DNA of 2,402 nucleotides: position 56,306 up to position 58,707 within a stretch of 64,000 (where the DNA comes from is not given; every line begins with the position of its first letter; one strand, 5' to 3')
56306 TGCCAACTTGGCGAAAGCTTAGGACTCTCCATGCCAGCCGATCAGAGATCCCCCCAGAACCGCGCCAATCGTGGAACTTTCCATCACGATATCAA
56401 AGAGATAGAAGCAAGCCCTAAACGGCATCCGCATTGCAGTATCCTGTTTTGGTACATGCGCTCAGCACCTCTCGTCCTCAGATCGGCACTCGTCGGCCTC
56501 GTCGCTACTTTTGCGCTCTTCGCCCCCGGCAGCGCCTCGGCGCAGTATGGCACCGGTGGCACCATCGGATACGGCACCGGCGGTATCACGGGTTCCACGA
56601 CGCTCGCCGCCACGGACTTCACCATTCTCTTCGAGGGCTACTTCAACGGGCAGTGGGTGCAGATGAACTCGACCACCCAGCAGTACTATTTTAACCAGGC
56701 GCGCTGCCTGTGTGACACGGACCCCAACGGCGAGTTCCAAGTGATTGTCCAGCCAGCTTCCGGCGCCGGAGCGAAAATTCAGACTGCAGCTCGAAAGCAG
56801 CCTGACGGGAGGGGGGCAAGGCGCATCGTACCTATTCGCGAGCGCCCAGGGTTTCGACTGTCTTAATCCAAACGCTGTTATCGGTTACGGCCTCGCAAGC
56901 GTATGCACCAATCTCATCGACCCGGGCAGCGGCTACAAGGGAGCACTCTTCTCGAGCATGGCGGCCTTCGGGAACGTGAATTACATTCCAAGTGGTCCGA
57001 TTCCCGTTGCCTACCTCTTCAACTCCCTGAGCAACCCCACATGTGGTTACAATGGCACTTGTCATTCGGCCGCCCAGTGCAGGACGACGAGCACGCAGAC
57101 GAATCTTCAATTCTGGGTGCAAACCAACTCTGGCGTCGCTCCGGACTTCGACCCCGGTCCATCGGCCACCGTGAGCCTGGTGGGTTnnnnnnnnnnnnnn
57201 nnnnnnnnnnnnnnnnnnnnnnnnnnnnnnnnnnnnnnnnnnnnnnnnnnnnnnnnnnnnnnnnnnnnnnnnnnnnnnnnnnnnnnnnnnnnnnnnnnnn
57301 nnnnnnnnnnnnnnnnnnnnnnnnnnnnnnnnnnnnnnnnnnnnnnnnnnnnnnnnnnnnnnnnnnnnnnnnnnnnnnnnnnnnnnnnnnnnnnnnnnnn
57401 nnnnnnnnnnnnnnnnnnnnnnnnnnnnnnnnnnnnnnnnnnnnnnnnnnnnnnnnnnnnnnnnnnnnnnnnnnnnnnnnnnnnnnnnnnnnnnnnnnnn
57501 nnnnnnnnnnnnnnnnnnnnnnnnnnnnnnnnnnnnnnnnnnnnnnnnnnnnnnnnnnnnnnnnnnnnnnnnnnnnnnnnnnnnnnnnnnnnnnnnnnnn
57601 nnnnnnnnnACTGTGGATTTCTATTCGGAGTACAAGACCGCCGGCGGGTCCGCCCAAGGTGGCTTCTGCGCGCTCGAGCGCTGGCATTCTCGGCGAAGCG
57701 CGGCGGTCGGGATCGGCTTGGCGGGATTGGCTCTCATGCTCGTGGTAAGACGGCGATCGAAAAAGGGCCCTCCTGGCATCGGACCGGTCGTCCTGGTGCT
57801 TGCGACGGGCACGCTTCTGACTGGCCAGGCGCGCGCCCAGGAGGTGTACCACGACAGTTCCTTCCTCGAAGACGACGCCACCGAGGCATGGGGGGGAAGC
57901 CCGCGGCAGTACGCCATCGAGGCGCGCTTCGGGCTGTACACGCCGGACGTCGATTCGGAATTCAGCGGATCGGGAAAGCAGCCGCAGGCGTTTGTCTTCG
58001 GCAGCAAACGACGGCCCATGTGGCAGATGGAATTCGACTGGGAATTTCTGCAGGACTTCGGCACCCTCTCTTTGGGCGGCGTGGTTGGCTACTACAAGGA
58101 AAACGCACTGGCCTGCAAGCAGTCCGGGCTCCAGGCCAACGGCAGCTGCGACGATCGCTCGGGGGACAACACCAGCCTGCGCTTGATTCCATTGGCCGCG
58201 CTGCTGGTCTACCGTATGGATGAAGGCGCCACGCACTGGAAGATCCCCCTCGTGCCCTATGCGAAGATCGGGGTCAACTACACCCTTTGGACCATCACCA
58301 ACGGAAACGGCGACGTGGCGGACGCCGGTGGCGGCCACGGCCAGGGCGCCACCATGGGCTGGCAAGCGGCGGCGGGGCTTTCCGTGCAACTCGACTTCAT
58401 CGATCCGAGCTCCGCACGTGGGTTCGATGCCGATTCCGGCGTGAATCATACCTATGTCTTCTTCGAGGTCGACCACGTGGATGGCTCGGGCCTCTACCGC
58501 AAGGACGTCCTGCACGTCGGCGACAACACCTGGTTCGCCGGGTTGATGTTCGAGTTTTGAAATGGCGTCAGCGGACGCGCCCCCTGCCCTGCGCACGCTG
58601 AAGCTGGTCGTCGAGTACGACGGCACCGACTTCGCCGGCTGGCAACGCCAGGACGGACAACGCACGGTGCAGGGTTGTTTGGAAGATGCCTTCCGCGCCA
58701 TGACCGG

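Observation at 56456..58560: Possible bacterial polyprotein: surface protein with an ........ MYXO-CTERM-like anchor, then a second signal peptide and an OM beta-barrel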

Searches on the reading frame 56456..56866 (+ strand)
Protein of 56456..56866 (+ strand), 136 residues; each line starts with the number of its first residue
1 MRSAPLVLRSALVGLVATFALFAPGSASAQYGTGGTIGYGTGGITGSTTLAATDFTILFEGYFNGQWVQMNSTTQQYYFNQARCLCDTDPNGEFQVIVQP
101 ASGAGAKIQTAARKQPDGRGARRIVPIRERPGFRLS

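Call 3: search_protein_families(library=ncbifam, proteins=[window:56456-56866:+], max_evalue=1)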
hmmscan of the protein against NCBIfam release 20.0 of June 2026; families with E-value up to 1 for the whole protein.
window:56456-56866:+ (136 aa): 0 families

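Call 4: search_protein_families(library=pfam, proteins=[window:56456-56866:+], max_evalue=1)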
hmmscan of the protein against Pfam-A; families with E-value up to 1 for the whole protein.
window:56456-56866:+ (136 aa): 2 families
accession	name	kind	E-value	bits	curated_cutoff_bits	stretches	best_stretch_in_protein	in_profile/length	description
PF18432.7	ECD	-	0.01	16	25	1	64-98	51-85/110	Extracellular Cadherin domain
PF23900.1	PRS2_N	-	0.089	12.9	27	1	56-81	28-53/79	PRS2 N-terminal domain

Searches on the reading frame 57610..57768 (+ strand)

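Call 24: search_protein_families(library=ncbifam, proteins=[window:57610-57768:+], max_evalue=10)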
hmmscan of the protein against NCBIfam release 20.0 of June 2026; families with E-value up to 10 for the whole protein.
window:57610-57768:+ (53 aa): 3 families
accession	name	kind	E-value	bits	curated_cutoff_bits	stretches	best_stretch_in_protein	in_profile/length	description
NF045522.1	MXAN_2561_fam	equivalog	0.021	14.3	150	1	1-48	261-303/304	MXAN_2561 family MXYO-CTERM-anchored protein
TIGR01167.1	LPXTG_anchor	domain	0.15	12.8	15.9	1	31-51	14-33/34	LPXTG cell wall anchor domain-containing protein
TIGR03901.2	MYXO-CTERM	domain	3.5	8.1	20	1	31-49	15-32/34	MYXO-CTERM sorting domain-containing protein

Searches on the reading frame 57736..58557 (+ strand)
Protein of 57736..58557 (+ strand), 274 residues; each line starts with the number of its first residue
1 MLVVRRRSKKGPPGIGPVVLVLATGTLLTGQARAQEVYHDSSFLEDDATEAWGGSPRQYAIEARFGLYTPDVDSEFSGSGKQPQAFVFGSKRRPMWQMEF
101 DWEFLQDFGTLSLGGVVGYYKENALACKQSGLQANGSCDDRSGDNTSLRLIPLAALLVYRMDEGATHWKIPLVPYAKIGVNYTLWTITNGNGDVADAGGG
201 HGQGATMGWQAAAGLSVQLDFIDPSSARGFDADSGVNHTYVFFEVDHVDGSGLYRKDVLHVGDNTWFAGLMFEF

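Call 24: search_protein_families(library=ncbifam, proteins=[window:57736-58557:+], max_evalue=10)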
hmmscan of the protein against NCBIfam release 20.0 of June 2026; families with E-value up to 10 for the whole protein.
window:57736-58557:+ (274 aa): 2 families
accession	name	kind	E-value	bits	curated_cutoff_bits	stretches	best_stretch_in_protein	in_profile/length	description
NF040596.1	MXAN_2562_fam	subfamily_domain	1.3e-63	214.4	100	1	59-274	2-208/208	MXAN_2562 family outer membrane beta-barrel protein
NF053801.1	OM_Bd0486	exception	0.002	17.4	370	1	79-244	177-330/356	Bd0486 family outer membrane beta-barrel protein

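Call 58: search_protein_representatives(protein=window:57838-58557:+)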
Query: 240 residues. Proteins with E-value up to 0.001 (for the whole library): 1173; up to 1e-10: 821; up to 1e-30: 135. The best 150 are listed.
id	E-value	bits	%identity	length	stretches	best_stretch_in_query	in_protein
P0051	1.4e-110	385.3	70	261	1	1-240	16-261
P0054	3.2e-110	384.1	68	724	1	1-240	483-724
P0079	2.8e-101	354.8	67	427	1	12-240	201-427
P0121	1.6e-97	342.5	63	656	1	2-240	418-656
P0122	2.0e-88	312.7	76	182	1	61-240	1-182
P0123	1.3e-81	290.4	55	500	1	1-240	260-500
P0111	3.2e-76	272.7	57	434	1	3-240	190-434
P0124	1.8e-72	260.4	57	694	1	20-240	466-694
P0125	6.1e-71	255.4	57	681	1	16-240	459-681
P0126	4.1e-62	226.5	51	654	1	2-240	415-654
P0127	2.4e-57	210.9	46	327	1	21-240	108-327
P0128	1.1e-51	192.4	45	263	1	16-240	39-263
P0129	2.1e-49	184.8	46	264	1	20-240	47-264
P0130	7.2e-49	183.1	45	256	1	21-240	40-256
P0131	1.0e-48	182.6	43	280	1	8-240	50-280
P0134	2.1e-48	181.6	45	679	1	20-240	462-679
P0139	3.0e-46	174.5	41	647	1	21-240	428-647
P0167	1.4e-38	149.3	39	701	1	19-240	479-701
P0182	4.6e-36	141.2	37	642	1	19-240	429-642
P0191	1.9e-35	139.1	42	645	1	20-214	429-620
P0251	8.0e-31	124.0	34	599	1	19-240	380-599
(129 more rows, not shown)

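Call 60: search_protein_families(library=ncbifam, proteins=[P0191, P0251, P0182, P0167, P0134, P0139], max_evalue=0.01)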
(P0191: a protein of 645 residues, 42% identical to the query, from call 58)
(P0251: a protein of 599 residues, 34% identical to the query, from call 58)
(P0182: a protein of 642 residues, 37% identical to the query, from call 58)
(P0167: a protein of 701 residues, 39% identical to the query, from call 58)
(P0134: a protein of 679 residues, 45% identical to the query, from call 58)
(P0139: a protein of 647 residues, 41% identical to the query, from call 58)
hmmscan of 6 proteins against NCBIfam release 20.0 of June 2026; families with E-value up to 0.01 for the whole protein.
P0191 (645 aa): 4 families
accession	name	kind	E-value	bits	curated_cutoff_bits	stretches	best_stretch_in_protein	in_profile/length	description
NF040596.1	MXAN_2562_fam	subfamily_domain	4.8e-64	215.8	100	1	434-645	2-208/208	MXAN_2562 family outer membrane beta-barrel protein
NF041770.1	CFI_box_CTERM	domain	2.9e-27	94.3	40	1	303-371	1-69/69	CFI-box-CTERM domain-containing protein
NF045522.1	MXAN_2561_fam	equivalog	2.8e-20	73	150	1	1-307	1-283/304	MXAN_2561 family MXYO-CTERM-anchored protein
NF053801.1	OM_Bd0486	exception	3e-12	46.4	370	1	438-619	163-333/356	Bd0486 family outer membrane beta-barrel protein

P0251 (599 aa): 4 families
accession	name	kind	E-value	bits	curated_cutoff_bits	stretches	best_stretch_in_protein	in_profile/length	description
NF040596.1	MXAN_2562_fam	subfamily_domain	3.5e-59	199.9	100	1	386-599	2-208/208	MXAN_2562 family outer membrane beta-barrel protein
NF041770.1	CFI_box_CTERM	domain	1.6e-26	91.9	40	1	258-326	1-69/69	CFI-box-CTERM domain-containing protein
NF045522.1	MXAN_2561_fam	equivalog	8.5e-26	91.1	150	1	5-258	4-279/304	MXAN_2561 family MXYO-CTERM-anchored protein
NF053801.1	OM_Bd0486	exception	3.1e-13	49.6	370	1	385-575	158-335/356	Bd0486 family outer membrane beta-barrel protein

P0182 (642 aa): 4 families
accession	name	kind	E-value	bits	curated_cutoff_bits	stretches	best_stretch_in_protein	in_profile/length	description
NF040596.1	MXAN_2562_fam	subfamily_domain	5.2e-66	222.3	100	1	435-642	2-208/208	MXAN_2562 family outer membrane beta-barrel protein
NF041770.1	CFI_box_CTERM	domain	1.3e-26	92.2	40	1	299-367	1-69/69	CFI-box-CTERM domain-containing protein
NF045522.1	MXAN_2561_fam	equivalog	3.8e-17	62.7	150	1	19-297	5-278/304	MXAN_2561 family MXYO-CTERM-anchored protein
NF053801.1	OM_Bd0486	exception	7.5e-15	55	370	1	453-642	175-356/356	Bd0486 family outer membrane beta-barrel protein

P0167 (701 aa): 4 families
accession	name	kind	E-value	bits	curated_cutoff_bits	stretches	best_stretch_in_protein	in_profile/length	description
NF040596.1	MXAN_2562_fam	subfamily_domain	1.8e-60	204.2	100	1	486-701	1-208/208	MXAN_2562 family outer membrane beta-barrel protein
NF041770.1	CFI_box_CTERM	domain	1.2e-22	79.4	40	1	355-423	1-69/69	CFI-box-CTERM domain-containing protein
NF053801.1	OM_Bd0486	exception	3.1e-11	43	370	1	497-668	170-327/356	Bd0486 family outer membrane beta-barrel protein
NF045522.1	MXAN_2561_fam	equivalog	4.8e-05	23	150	0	313-355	238-279/304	MXAN_2561 family MXYO-CTERM-anchored protein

P0134 (679 aa): 3 families
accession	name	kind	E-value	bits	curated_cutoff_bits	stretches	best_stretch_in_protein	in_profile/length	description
NF040596.1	MXAN_2562_fam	subfamily_domain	5.7e-68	228.6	100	1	467-679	2-208/208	MXAN_2562 family outer membrane beta-barrel protein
NF045522.1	MXAN_2561_fam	equivalog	5.5e-20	72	150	1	313-408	214-304/304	MXAN_2561 family MXYO-CTERM-anchored protein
NF053801.1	OM_Bd0486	exception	3.4e-05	23.2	370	1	485-653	177-334/356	Bd0486 family outer membrane beta-barrel protein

P0139 (647 aa): 3 families
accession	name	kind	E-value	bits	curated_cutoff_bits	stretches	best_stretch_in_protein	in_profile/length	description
NF040596.1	MXAN_2562_fam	subfamily_domain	2.3e-72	243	100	1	432-647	2-208/208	MXAN_2562 family outer membrane beta-barrel protein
NF045522.1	MXAN_2561_fam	equivalog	6.6e-20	71.8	150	1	65-391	43-303/304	MXAN_2561 family MXYO-CTERM-anchored protein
NF053801.1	OM_Bd0486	exception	4e-08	32.8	370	1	443-618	171-331/356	Bd0486 family outer membrane beta-barrel protein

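Call 61: search_protein_families(library=pfam, proteins=[P0191, P0251, P0182, P0167, P0134], max_evalue=0.01)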
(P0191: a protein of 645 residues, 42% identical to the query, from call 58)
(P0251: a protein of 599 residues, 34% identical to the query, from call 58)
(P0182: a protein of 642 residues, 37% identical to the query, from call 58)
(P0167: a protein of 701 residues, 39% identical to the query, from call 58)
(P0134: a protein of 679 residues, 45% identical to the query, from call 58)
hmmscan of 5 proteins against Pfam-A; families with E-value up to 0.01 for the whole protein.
P0191 (645 aa): 2 families
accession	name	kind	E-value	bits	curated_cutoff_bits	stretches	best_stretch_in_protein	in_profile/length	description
PF13505.12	OMP_b-brl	-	0.00029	21.5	28.7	1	428-567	16-129/175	Outer membrane protein beta-barrel domain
PF00041.27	fn3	-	0.0022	18.6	25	1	183-270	9-75/84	Fibronectin type III domain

P0251 (599 aa): 1 family
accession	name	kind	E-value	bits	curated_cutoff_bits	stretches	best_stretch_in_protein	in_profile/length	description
PF00041.27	fn3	-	0.00017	22.2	25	1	172-234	27-83/84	Fibronectin type III domain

P0182 (642 aa): 0 families

P0167 (701 aa): 0 families

P0134 (679 aa): 0 families
